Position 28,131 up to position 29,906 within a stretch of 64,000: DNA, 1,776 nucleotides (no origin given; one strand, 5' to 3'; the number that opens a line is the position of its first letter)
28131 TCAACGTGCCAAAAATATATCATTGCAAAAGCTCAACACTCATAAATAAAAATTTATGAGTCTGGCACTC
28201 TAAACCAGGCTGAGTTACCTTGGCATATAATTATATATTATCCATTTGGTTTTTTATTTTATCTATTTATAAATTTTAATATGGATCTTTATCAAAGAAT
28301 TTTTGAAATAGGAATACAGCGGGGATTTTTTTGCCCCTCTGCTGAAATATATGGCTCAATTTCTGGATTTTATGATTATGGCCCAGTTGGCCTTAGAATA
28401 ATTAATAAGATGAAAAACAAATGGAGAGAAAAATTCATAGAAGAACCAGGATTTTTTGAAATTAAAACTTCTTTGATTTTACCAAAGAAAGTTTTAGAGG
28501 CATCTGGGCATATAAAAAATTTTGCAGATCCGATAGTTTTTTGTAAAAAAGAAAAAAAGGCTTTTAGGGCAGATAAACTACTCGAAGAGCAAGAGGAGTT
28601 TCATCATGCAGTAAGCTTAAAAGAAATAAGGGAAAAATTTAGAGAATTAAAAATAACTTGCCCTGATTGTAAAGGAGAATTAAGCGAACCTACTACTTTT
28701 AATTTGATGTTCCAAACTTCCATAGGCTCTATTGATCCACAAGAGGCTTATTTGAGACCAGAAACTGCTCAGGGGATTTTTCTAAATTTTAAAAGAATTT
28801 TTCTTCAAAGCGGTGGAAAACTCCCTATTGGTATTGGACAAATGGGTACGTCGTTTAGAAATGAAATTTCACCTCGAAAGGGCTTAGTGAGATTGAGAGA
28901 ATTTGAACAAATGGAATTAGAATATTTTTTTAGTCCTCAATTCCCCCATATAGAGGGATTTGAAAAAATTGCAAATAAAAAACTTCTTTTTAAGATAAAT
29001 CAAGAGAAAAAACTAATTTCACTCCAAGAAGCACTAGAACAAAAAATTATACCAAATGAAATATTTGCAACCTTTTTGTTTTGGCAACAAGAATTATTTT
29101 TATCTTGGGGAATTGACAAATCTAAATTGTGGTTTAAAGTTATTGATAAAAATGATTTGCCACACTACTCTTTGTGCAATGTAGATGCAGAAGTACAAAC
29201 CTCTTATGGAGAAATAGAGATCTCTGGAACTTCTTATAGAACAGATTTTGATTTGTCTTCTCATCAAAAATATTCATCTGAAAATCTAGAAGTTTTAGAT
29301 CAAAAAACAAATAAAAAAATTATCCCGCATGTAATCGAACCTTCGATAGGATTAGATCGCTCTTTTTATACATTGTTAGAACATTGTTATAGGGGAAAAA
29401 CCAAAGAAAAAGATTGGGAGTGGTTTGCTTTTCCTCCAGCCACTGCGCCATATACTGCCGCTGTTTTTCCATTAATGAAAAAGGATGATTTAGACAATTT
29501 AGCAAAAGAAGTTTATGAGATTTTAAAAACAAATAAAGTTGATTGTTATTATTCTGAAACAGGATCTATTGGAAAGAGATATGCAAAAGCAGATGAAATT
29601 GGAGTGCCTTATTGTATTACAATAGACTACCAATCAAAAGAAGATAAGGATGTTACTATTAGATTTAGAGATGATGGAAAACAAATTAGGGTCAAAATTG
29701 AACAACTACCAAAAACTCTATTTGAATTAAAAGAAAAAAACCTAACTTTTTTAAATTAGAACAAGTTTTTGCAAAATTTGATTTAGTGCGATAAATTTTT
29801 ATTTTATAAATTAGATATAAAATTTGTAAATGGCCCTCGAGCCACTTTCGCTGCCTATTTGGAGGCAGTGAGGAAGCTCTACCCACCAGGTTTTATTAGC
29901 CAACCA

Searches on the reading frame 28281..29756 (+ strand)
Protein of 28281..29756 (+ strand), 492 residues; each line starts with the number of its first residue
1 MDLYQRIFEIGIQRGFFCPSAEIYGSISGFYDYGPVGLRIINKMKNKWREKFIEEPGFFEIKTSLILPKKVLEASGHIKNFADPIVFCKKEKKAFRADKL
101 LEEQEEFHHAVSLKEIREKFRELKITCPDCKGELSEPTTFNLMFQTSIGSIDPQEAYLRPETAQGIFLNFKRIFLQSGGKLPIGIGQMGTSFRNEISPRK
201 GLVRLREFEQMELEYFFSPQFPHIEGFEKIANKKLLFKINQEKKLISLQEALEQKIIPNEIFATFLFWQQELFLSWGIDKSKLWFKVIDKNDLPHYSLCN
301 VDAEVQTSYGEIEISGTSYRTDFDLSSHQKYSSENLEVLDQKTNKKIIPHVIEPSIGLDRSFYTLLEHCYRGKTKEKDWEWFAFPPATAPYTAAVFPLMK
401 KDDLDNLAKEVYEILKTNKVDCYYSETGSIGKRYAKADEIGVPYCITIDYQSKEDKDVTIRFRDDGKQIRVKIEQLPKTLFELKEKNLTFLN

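Call 73: search_protein_families(library=pfam, proteins=[window:28281-29756:+], max_evalue=0.00001)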
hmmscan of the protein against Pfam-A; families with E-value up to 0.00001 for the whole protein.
window:28281-29756:+ (492 aa): 2 families
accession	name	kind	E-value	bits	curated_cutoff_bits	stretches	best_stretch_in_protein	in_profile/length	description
PF03129.25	HGTP_anticodon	-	2.7e-20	72.7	21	1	393-480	2-91/94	Anticodon binding domain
PF00587.30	tRNA-synt_2b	-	2.2e-11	44.6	29.3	1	154-221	9-77/179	tRNA synthetase class II core domain (G, H, P, S and T)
